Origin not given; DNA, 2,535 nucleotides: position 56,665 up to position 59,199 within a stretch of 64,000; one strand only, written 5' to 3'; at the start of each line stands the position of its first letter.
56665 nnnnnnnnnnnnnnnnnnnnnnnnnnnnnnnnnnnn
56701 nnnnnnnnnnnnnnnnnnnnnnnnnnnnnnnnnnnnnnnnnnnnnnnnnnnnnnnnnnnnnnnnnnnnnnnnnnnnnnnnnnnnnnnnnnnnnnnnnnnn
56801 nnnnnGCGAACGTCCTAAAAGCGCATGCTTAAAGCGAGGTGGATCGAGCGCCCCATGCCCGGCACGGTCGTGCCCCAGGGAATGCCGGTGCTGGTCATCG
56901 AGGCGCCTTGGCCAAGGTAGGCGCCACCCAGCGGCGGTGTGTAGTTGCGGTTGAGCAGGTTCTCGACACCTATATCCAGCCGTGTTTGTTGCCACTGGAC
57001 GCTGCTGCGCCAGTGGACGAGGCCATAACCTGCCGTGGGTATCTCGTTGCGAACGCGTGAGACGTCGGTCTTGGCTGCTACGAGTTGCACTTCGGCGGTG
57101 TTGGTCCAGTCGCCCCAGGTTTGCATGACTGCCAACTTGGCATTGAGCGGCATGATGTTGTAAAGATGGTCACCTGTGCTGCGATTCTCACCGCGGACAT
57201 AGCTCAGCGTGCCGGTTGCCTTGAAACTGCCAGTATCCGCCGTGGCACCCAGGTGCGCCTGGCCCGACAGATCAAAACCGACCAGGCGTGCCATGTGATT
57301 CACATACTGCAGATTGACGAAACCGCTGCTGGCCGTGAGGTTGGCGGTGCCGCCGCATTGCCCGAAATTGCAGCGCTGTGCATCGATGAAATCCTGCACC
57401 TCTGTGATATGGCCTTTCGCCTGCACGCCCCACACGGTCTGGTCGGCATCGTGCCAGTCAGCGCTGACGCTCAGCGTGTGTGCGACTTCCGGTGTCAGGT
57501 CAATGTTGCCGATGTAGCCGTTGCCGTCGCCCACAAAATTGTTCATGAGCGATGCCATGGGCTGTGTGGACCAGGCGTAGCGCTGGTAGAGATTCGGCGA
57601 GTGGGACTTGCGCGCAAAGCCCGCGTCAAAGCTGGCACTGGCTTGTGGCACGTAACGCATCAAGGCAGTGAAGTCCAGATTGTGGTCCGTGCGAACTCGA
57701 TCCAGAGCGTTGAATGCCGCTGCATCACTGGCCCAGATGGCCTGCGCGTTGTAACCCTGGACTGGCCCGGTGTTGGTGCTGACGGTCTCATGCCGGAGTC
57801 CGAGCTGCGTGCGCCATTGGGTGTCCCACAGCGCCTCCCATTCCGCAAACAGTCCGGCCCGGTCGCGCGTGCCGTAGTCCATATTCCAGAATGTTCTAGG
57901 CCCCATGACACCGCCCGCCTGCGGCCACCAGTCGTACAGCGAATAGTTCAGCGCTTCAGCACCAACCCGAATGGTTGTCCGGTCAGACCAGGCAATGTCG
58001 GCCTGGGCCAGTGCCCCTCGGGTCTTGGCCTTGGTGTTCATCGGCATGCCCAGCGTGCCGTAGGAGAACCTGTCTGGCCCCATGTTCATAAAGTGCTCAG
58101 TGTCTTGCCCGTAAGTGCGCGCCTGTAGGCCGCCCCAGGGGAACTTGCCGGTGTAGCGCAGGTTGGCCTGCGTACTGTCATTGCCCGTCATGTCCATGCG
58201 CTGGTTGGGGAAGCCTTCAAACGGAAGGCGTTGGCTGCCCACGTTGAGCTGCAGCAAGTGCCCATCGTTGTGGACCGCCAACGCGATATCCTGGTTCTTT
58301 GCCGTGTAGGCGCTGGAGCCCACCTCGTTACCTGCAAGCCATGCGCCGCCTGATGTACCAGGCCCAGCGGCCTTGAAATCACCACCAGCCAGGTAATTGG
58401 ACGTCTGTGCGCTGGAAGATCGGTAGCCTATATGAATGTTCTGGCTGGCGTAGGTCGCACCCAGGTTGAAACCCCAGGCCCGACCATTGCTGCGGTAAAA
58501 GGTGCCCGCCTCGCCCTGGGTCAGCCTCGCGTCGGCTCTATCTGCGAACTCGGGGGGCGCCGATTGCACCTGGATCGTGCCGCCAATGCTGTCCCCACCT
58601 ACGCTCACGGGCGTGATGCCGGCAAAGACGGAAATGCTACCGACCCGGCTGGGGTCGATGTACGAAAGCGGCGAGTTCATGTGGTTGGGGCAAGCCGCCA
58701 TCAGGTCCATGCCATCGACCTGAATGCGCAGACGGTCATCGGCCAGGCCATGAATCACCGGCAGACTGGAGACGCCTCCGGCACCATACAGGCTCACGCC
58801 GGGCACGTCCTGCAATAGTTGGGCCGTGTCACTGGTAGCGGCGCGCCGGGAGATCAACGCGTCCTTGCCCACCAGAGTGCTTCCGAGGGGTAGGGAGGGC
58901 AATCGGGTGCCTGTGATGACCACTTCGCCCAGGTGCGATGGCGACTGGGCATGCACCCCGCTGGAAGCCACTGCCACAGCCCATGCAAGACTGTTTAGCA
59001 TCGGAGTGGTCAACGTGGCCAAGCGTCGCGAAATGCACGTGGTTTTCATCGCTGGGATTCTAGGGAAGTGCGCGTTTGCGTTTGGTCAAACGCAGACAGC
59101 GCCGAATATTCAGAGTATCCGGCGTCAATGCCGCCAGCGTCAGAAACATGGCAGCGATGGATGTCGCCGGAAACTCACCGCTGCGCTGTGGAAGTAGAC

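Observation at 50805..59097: Putative methanobactin-independent copper capture system (OprC-like receptor, Ig-stalk lipoprotein, MbnPH, PCuAC)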

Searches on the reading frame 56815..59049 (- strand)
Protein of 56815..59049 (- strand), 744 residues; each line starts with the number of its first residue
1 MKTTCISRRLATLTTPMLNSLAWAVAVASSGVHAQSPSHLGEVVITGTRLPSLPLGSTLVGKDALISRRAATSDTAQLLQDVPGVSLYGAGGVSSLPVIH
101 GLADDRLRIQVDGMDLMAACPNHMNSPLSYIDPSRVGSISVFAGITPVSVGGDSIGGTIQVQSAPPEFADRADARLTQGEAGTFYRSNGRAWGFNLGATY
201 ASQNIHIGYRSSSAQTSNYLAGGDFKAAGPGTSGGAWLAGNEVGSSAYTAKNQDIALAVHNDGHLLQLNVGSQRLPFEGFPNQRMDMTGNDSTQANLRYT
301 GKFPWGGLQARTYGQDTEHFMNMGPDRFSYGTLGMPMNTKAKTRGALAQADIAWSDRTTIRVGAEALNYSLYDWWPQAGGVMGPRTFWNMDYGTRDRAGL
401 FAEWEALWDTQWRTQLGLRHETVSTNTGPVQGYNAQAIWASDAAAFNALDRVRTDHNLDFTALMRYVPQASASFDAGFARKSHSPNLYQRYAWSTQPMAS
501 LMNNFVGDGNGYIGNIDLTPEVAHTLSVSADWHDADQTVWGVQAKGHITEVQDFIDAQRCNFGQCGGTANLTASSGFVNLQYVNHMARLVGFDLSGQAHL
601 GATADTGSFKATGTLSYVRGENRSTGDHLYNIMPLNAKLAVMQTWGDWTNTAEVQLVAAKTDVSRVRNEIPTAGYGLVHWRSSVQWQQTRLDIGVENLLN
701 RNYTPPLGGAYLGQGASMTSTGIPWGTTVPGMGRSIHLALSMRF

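Call 3: search_protein_families(library=pfam, proteins=[window:56815-59049:-], max_evalue=0.01)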
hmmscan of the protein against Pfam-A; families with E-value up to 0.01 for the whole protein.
window:56815-59049:- (744 aa): 2 families
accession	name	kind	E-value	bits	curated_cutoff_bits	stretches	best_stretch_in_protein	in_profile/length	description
PF00593.30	TonB_dep_Rec_b-barrel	-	6.9e-18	66.2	27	1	261-698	25-436/436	TonB dependent receptor-like, beta-barrel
PF07715.20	Plug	-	9.8e-14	52.2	23.9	1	64-158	15-107/107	TonB-dependent Receptor Plug Domain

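Call 4: search_protein_families(library=ncbifam, proteins=[window:56815-59049:-], max_evalue=0.01)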
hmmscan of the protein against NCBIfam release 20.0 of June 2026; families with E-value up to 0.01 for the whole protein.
window:56815-59049:- (744 aa): 5 families
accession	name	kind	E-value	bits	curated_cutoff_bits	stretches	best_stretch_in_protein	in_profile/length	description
TIGR01778.1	TonB-copper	equivalog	9e-34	117.2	472.45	1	71-721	13-618/637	TonB-dependent copper receptor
TIGR01785.1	TonB-hemin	subfamily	5.7e-33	114.3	316.85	1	41-744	2-677/677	TonB-dependent heme/hemoglobin receptor family protein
TIGR01786.1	TonB-hemlactrns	subfamily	2.1e-30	105.7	323.75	2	395-744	390-719/719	TonB-dependent hemoglobin/transferrin/lactoferrin family receptor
NF038079.1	TonB_sider_MxcH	equivalog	5.2e-11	41.4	925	1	69-184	145-259/792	TonB-dependent siderophore myxochelin receptor MxcH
NF047944.1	FoxamRcptFoxA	equivalog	0.0027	16.1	1300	1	81-181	80-180/697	ferrioxamine B receptor FoxA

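Call 5: search_solved_structures(query=window:56815-59049:-, max_evalue=0.001, show_alignments=2)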
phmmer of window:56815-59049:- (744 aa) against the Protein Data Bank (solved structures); distinct sequences matched with E-value up to 0.001: 8.
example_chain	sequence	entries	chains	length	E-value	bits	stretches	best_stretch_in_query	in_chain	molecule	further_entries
6fok_A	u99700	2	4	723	2.1e-22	82.8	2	30-198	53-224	Putative copper transport outer membrane porin OprC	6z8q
6z8t_A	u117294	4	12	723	2.2e-22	82.7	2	30-198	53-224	Putative copper transport outer membrane porin OprC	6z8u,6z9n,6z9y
6z8s_A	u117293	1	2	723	2.4e-22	82.6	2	30-198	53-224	Putative copper transport outer membrane porin OprC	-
6z8r_A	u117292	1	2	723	2e-21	79.6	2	30-198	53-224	Putative copper transport outer membrane porin OprC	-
6z8y_A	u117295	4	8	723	5.3e-21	78.2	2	30-198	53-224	Putative copper transport outer membrane porin OprC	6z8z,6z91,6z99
6fom_A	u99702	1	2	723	4.2e-20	75.2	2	30-198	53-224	Putative copper transport outer membrane porin OprC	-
8the_A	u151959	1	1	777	1.2e-07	34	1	69-223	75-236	Heme/hemoglobin uptake outer membrane receptor PhuR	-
9gbc_A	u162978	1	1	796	0.00023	23.2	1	40-200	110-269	TonB-linked outer membrane receptor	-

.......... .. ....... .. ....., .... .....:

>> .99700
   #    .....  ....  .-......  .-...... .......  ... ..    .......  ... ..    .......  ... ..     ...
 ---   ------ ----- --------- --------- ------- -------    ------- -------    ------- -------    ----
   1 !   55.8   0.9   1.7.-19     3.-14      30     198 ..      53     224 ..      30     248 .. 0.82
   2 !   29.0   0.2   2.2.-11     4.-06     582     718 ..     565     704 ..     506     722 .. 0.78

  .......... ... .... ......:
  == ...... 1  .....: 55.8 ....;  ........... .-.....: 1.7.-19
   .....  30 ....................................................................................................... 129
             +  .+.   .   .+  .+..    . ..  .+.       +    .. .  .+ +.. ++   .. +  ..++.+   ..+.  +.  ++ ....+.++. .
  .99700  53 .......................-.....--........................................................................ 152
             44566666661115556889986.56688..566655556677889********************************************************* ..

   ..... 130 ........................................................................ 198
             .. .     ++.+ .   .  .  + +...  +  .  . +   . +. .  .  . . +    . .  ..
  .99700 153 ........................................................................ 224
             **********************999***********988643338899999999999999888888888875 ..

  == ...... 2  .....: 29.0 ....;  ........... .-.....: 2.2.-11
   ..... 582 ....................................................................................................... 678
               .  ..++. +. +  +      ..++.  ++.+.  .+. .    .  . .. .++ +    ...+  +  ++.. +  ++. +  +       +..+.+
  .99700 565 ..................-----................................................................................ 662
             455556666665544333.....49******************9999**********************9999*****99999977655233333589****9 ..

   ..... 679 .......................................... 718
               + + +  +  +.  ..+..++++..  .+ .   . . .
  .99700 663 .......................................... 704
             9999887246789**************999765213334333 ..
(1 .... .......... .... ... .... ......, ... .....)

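Call 22: find_homologous_proteins(query=window:56815-59049:-, max_evalue=1e-10)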
Query window:56815-59049:- (744 aa): 5614 proteins with E <= 1e-10 among 8000 candidates; the best 120 are listed.
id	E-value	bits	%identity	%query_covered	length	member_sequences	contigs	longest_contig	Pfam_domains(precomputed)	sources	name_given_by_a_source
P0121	0.0e+0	1613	94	100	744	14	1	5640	PF07715.21,PF00593.31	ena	-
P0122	0.0e+0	1246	75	96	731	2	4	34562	PF07715.21,PF00593.31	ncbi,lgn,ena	-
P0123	0.0e+0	1244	73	97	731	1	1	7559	PF07715.21,PF00593.31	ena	-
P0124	0.0e+0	1238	73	98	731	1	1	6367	PF07715.21,PF00593.31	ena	-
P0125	0.0e+0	1182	71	98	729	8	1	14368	PF07715.21,PF00593.31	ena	-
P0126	0.0e+0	1172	71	97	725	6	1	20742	PF07715.21,PF00593.31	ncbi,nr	ncbi:MAG: TonB-dependent receptor plug domain-containing protein [Rhodoferax sp.]|nr:TonB-dependent 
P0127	0.0e+0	1158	71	93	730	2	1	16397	PF07715.21,PF00593.31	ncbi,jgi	jgi:iron complex outermembrane receptor protein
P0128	0.0e+0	1154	72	93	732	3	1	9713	PF07715.21,PF00593.31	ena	-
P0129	0.0e+0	1153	70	98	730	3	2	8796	PF07715.21,PF00593.31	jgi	jgi:iron complex outermembrane receptor protein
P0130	0.0e+0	1150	69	98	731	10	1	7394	PF07715.21,PF00593.31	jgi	-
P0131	0.0e+0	1146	70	98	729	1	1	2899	PF07715.21,PF00593.31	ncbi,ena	-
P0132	0.0e+0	1145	71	96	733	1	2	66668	PF07715.21,PF00593.31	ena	-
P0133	0.0e+0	1144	69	98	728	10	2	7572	PF07715.21,PF00593.31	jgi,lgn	jgi:iron complex outermembrane receptor protein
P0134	0.0e+0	1144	70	96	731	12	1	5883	PF07715.21,PF00593.31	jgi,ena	jgi:iron complex outermembrane receptor protein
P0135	0.0e+0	1143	69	98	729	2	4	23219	PF07715.21,PF00593.31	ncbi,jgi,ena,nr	ncbi:MAG: TonB-dependent receptor plug domain-containing protein [Burkholderiaceae bacterium]|nr:Ton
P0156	0.0e+0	1123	68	98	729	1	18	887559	PF07715.21,PF00593.31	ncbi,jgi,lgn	jgi:iron complex outermembrane receptor protein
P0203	1.5e-298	1011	63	95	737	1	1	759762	PF07715.21,PF00593.31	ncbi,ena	-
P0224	2.1e-291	987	62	96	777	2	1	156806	PF07715.21,PF00593.31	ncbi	ncbi:MAG: TonB-dependent receptor [Thiobacillaceae bacterium]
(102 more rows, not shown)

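Call 24: search_solved_structures(query=A2, max_evalue=0.001, show_alignments=1)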
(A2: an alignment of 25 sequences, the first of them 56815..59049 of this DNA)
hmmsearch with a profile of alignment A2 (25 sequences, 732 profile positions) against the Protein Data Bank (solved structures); distinct sequences matched with E-value up to 0.001: 8.
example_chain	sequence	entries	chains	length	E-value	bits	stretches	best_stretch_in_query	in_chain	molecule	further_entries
6fok_A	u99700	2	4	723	3.9e-24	88.1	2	27-210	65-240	Putative copper transport outer membrane porin OprC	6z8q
6z8s_A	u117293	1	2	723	1.2e-23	86.5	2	27-209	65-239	Putative copper transport outer membrane porin OprC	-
6z8t_A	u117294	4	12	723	1.2e-23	86.5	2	27-209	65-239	Putative copper transport outer membrane porin OprC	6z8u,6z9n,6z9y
6z8r_A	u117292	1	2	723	9.6e-23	83.5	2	27-210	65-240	Putative copper transport outer membrane porin OprC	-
6z8y_A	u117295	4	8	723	1.4e-22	82.9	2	27-210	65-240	Putative copper transport outer membrane porin OprC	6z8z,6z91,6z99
6fom_A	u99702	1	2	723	2.9e-21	78.6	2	27-210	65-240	Putative copper transport outer membrane porin OprC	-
8the_A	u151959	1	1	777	9e-09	37.3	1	27-170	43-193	Heme/hemoglobin uptake outer membrane receptor PhuR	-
9gbc_A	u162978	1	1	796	1.9e-07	32.9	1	19-152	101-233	TonB-linked outer membrane receptor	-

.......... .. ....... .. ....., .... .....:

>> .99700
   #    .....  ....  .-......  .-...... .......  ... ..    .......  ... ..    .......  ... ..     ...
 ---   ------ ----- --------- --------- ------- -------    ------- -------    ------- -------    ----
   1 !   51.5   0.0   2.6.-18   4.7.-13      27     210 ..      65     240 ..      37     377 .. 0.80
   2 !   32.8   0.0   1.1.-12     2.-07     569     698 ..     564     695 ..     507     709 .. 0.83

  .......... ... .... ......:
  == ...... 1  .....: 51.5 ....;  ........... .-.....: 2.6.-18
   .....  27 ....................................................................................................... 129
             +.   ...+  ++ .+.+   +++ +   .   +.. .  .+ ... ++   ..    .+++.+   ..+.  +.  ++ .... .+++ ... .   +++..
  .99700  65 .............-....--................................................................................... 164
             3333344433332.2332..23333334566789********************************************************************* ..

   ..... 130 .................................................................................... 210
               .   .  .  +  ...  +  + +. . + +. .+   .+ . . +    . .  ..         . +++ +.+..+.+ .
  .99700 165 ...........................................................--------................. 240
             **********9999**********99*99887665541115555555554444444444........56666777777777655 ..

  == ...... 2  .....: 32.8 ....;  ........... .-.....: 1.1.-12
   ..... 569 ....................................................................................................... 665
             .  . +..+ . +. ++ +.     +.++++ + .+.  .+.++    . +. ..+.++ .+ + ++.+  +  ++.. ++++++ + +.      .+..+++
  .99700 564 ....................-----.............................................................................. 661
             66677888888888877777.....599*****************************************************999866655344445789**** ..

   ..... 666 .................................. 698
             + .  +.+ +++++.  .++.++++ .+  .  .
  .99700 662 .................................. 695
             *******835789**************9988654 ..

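Call 84: find_encoding_contigs(protein=P0224, flank=10000, max_places=1)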
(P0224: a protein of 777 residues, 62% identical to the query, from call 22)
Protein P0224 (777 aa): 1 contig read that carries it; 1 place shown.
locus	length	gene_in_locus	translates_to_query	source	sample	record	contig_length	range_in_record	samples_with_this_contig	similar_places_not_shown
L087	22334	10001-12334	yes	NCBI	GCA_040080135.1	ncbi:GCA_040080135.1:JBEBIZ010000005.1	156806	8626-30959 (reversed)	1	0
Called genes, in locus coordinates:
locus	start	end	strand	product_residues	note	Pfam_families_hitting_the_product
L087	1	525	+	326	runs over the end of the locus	PF16220:DUF4880, PF04773:FecR, PF16344:FecR_C (weak)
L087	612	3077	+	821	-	PF07660:STN, PF07715:Plug, PF00593:TonB_dep_Rec_b-barrel, PF10677:DUF2490 (faint)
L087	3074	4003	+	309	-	PF01965:DJ-1_PfpI, PF04945:YHS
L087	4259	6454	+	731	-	PF07715:Plug, PF00593:TonB_dep_Rec_b-barrel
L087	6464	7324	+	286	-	PF01965:DJ-1_PfpI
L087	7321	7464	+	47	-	-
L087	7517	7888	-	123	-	PF01850:PIN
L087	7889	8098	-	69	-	PF04014:MazE_antitoxin (weak)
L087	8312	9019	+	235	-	PF07589:PEP_exosort_dom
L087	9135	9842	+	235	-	PF07589:PEP_exosort_dom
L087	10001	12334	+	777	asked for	PF07715:Plug, PF00593:TonB_dep_Rec_b-barrel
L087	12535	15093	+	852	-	PF00521:DNA_topoisoIV, PF03989:DNA_gyraseA_C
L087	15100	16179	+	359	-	PF00266:Aminotran_5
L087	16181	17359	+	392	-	PF00389:2-Hacid_dh, PF02826:2-Hacid_dh_C, PF03446:NAD_binding_2 (weak)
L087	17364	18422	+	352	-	PF01817:CM_2, PF00800:PDT, PF01842:ACT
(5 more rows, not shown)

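Call 85: find_encoding_contigs(protein=P0203, flank=10000, max_places=1)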
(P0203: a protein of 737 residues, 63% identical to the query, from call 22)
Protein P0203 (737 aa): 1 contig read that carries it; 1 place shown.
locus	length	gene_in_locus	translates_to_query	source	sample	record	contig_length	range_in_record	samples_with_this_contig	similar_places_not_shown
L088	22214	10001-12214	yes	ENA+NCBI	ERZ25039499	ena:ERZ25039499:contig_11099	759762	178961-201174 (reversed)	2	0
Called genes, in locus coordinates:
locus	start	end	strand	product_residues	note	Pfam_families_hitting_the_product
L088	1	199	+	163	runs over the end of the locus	-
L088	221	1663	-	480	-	PF00072:Response_reg, PF13188:PAS_8 (faint), PF00512:HisKA, PF02518:HATPase_c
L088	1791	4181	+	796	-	PF01136:Peptidase_U32, PF12392:DUF3656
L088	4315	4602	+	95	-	PF00166:Cpn10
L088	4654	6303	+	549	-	-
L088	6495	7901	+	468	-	PF01266:DAO (weak), PF01593:Amino_oxidase, PF13450:NAD_binding_8, PF13454:NAD_binding_9 (faint)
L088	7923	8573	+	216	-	-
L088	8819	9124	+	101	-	-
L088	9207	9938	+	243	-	PF03544:TonB_C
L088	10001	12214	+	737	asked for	PF07715:Plug, PF00593:TonB_dep_Rec_b-barrel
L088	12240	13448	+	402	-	-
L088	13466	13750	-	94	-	-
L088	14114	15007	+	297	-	PF00041:fn3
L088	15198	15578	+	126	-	-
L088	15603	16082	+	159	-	PF05573:NosL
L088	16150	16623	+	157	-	PF05573:NosL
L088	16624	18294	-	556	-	PF00749:tRNA-synt_1c, PF03950:tRNA-synt_1c_C, PF20974:tRNA-synt_1c_C2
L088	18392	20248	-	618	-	PF13424:TPR_12, PF13414:TPR_11, PF13432:TPR_16, PF14559:TPR_19, PF13414:TPR_11, PF00515:TPR_1, PF00515:TPR_1, PF07719:TPR_2, +17 more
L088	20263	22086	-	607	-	PF02384:N6_Mtase, PF01170:UPF0020 (faint), PF07669:Eco57I (weak)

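Call 86: find_encoding_contigs(protein=P0156, flank=10000, max_places=1)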
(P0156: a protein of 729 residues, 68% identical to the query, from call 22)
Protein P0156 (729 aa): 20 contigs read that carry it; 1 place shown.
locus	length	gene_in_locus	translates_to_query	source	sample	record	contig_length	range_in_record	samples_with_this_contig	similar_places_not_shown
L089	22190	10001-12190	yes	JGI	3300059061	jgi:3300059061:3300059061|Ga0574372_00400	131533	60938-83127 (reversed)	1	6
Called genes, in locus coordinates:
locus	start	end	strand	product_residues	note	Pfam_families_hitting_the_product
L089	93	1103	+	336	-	PF18288:FAA_hydro_N_2, PF01557:FAA_hydrolase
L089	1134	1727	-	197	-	PF01914:MarC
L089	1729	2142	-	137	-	PF00903:Glyoxalase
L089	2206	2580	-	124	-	-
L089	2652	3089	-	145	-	PF01258:zf-dskA_traR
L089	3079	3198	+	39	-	-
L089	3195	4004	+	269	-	PF00378:ECH_1, PF16113:ECH_2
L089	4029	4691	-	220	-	PF02798:GST_N (faint), PF13417:GST_N_3, PF13409:GST_N_2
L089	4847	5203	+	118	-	-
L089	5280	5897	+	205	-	PF00578:AhpC-TSA, PF02630:SCO1-SenC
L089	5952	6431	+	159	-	PF04314:LpqE-like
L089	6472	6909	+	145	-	PF11162:DUF2946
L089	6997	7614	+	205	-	PF00027:cNMP_binding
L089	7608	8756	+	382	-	PF20243:MbnP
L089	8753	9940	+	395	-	PF03150:CCP_MauG, PF21419:RoxA-like_Cyt-c (weak)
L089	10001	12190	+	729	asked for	PF07715:Plug, PF00593:TonB_dep_Rec_b-barrel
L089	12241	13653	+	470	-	PF22359:Big-like (faint)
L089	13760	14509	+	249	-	-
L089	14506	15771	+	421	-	PF08495:FIST, PF10442:FIST_C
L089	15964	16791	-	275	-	PF21342:SoxA-TsdA_cyt-c, PF00034:Cytochrom_C, PF13442:Cytochrome_CBB3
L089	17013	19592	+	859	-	PF00314:Thaumatin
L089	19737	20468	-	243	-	PF13443:HTH_26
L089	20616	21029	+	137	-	-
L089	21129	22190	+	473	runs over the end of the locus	PF07690:MFS_1 (weak), PF01553:Acyltransferase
